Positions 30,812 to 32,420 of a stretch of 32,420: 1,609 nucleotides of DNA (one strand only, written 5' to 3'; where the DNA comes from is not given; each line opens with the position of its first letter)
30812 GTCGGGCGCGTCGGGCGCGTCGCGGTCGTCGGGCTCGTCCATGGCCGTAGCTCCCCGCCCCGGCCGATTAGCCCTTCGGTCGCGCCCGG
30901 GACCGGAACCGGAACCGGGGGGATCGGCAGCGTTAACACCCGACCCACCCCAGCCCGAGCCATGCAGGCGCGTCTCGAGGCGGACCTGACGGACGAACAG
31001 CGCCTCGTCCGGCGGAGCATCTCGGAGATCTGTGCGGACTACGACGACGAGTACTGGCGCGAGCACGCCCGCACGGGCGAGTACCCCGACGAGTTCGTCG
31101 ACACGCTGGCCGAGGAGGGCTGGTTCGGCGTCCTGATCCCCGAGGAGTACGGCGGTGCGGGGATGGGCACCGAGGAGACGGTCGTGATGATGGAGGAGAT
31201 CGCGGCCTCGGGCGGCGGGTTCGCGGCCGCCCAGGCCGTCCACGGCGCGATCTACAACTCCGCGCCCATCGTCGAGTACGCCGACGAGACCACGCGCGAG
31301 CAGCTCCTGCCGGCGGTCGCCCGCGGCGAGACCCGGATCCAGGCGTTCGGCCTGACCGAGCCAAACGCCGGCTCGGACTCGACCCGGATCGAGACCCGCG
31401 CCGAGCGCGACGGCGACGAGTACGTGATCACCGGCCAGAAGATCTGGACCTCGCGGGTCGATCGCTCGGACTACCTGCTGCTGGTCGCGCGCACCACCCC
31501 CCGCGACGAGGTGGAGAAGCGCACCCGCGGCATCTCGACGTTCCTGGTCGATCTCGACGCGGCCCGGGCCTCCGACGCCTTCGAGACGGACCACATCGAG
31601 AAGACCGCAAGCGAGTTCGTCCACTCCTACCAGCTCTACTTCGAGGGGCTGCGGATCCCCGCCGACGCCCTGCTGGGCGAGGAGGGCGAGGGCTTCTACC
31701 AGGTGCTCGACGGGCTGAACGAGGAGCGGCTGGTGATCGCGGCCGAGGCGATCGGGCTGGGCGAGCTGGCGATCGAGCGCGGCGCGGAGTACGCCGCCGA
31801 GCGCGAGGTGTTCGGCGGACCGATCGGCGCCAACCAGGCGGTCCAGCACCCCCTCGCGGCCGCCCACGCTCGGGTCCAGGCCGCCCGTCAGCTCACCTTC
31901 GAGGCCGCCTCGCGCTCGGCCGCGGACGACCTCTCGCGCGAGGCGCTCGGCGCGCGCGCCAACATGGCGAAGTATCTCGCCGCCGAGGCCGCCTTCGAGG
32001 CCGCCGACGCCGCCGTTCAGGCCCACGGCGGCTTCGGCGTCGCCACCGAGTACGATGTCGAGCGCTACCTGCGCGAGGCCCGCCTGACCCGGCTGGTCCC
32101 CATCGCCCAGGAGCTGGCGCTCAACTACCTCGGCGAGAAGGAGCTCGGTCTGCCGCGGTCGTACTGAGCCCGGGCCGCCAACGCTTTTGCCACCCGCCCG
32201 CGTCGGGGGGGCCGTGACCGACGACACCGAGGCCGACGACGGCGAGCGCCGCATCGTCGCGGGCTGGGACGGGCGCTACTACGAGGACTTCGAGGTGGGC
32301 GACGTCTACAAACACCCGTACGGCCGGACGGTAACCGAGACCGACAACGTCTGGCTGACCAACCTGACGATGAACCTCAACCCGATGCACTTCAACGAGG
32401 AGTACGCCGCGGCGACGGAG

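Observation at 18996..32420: Dense acyl-CoA / dicarboxylate catabolic island whose gene content resembles itaconate-methylsuccinate-type pathways (uncharacterised in archaea)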

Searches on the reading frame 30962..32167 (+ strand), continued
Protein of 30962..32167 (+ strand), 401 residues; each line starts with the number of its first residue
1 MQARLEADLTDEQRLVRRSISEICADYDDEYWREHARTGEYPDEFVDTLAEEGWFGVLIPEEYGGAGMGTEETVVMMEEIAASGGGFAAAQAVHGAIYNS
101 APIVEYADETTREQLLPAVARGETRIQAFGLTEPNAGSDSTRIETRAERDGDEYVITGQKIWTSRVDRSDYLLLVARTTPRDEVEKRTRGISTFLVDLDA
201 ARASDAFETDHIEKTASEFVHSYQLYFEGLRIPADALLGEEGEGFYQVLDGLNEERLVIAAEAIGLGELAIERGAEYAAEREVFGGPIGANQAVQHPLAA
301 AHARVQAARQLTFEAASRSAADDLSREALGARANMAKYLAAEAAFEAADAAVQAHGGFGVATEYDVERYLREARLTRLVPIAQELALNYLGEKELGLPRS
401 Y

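Call 60: search_protein_families(library=pfam, proteins=[L002:11270-12997:+])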
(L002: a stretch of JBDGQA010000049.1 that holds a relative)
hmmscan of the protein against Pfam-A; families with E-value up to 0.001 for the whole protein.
L002:11270-12997:+ (575 aa): 2 families
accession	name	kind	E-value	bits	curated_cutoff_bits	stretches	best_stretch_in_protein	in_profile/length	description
PF02254.24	TrkA_N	-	1.4e-37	129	23.8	2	373-479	1-115/116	TrkA-N domain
PF02080.26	TrkA_C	-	1.8e-28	98.7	27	2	291-360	1-69/71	TrkA-C domain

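Call 61: search_protein_families(library=ncbifam, proteins=[L084:9193-9654:+, L084:9654-10544:+, L084:6877-8001:+, L085:10231-11070:+, L085:11064-11846:+, L062:7810-8280:+, L062:5494-6303:+], max_evalue=1e-10)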
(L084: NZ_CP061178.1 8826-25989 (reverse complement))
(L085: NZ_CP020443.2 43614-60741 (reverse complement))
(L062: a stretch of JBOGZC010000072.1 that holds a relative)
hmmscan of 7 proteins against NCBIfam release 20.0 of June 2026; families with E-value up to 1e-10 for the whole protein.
L084:9193-9654:+ (153 aa): 3 families
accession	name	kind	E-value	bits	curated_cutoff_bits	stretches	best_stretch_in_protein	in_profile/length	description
NF038241.1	RipB_Ich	equivalog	4.3e-36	124.4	340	1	3-149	21-166/175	(R)-specific enoyl-CoA hydratase RipB/Ich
NF041625.1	methfumCoahyd_Halo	equivalog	4.1e-15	55.8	560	1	3-151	23-172/358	2-methylfumaryl-CoA hydratase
TIGR02278.1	PaaN-DH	equivalog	4.6e-14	51.6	562.8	1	6-145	525-662/664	phenylacetic acid degradation bifunctional protein PaaZ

L084:9654-10544:+ (296 aa): 2 families
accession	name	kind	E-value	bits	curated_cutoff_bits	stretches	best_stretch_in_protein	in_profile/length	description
NF038242.1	RipC_Ccl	equivalog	3.5e-45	154.6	375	1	3-282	1-267/268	itaconate degradation C-C-lyase RipC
TIGR01588.1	citE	equivalog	9.2e-42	143.1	443.4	1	4-281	4-281/288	citrate (pro-3S)-lyase subunit beta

L084:6877-8001:+ (374 aa): 6 families
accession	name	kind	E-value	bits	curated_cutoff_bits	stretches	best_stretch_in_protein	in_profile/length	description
NF003809.0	PRK05398.1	subfamily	1.1e-53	182.4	442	1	2-199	3-205/416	formyl-CoA transferase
NF052585.1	SucGlutTfsCaiB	equivalog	1.2e-53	182.2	750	1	3-340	7-354/394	succinate--glutarate CoA-transferase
NF041294.1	Scnl_mescCoAtase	equivalog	9.4e-50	169.8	700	1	1-342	1-350/381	succinyl-CoA:mesaconate CoA-transferase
TIGR03253.1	oxalate_frc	equivalog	1.8e-49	168.5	504.2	1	2-199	2-204/416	formyl-CoA transferase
NF008511.0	PRK11430.1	equivalog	1.8e-41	142.5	522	1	4-322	10-331/381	CoA:oxalate CoA-transferase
NF002914.1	PRK03525.1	equivalog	2.1e-25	89.5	413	1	3-349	9-356/400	L-carnitine CoA-transferase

L085:10231-11070:+ (279 aa): 0 families

L085:11064-11846:+ (260 aa): 2 families
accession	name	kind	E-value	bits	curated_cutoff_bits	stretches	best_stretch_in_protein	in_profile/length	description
NF038242.1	RipC_Ccl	equivalog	1.2e-44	152.8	375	1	6-258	2-267/268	itaconate degradation C-C-lyase RipC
TIGR01588.1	citE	equivalog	4.1e-39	134.4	443.4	1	6-257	4-281/288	citrate (pro-3S)-lyase subunit beta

L062:7810-8280:+ (157 aa): 2 families
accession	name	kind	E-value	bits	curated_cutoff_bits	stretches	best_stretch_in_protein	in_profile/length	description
NF038241.1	RipB_Ich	equivalog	7.2e-51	172.6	340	1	4-154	21-172/175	(R)-specific enoyl-CoA hydratase RipB/Ich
NF041625.1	methfumCoahyd_Halo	equivalog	3.4e-19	69.3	560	1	3-150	22-172/358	2-methylfumaryl-CoA hydratase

L062:5494-6303:+ (270 aa): 3 families
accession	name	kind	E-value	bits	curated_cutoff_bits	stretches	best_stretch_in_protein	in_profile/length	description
TIGR01588.1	citE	equivalog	4.9e-65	219.5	443.4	1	2-269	4-268/288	citrate (pro-3S)-lyase subunit beta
NF038242.1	RipC_Ccl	equivalog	2.6e-51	174.7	375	1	1-262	1-248/268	itaconate degradation C-C-lyase RipC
NF041626.1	malyCoAlyase_Halo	equivalog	1.4e-18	66.9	500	1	24-269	35-298/340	L-malyl-CoA/beta-methylmalyl-CoA lyase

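Call 76: find_related_loci(query=window:30962-32167:+, collection=metagenome_contigs, flank=10000)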
Query window:30962-32167:+ (401 aa) in metagenome_contigs; peptide patterns used: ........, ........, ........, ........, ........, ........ (x = any residue, [..] = any of these).
600 stretches matched a pattern (row limit reached: there are more); 453 encode a relative of the query (tblastn E <= 1e-3); the best 80 are kept; 80 distinct loci.
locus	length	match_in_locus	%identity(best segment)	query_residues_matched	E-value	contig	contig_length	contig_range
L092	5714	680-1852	72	9-401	0e+0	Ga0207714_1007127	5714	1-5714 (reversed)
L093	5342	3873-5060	73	4-401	0e+0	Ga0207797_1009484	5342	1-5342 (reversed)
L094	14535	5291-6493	70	1-401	0e+0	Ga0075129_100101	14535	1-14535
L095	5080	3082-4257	72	9-401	0e+0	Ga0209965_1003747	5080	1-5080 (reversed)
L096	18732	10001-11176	72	9-401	0e+0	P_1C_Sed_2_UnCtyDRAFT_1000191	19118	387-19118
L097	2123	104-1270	72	9-401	0e+0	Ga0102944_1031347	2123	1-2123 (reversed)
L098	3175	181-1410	69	4-401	0e+0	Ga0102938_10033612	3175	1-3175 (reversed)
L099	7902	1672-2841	69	9-401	2e-176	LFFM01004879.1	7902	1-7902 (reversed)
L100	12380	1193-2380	73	4-401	2e-172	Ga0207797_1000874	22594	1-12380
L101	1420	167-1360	75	4-401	0e+0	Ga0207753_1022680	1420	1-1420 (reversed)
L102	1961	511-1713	66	1-401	0e+0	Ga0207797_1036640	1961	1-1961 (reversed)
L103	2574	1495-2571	67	1-361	4e-163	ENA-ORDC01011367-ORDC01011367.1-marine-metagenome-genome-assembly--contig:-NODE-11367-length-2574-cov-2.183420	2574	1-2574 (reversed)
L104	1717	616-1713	70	8-375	1e-147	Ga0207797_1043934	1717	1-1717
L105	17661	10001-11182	47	9-401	7e-123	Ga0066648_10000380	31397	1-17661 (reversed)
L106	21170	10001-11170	47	3-401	3e-116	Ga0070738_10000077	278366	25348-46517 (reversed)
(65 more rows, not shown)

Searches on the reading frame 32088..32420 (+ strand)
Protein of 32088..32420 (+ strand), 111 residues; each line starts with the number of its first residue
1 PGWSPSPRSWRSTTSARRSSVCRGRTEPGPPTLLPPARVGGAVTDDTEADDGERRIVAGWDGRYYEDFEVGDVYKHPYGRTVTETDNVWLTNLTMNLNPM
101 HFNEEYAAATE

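Call 8: search_protein_families(library=pfam, proteins=[window:32088-32420:+], max_evalue=0.01)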
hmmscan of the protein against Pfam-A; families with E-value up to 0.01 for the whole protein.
window:32088-32420:+ (111 aa): 2 families
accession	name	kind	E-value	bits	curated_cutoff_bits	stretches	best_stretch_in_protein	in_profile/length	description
PF01575.25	MaoC_dehydratas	-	3.2e-05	24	27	1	70-110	6-46/123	MaoC like domain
PF19315.5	MC_hydratase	-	0.0025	17.4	26.5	1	61-109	20-68/353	Mesaconyl-CoA hydratase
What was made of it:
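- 32214..32420 (+): g13, 5' part (69 codons) of a single-domain MaoC hydratase, cut by the window end. Pfam MaoC_dehydratas (call 8).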
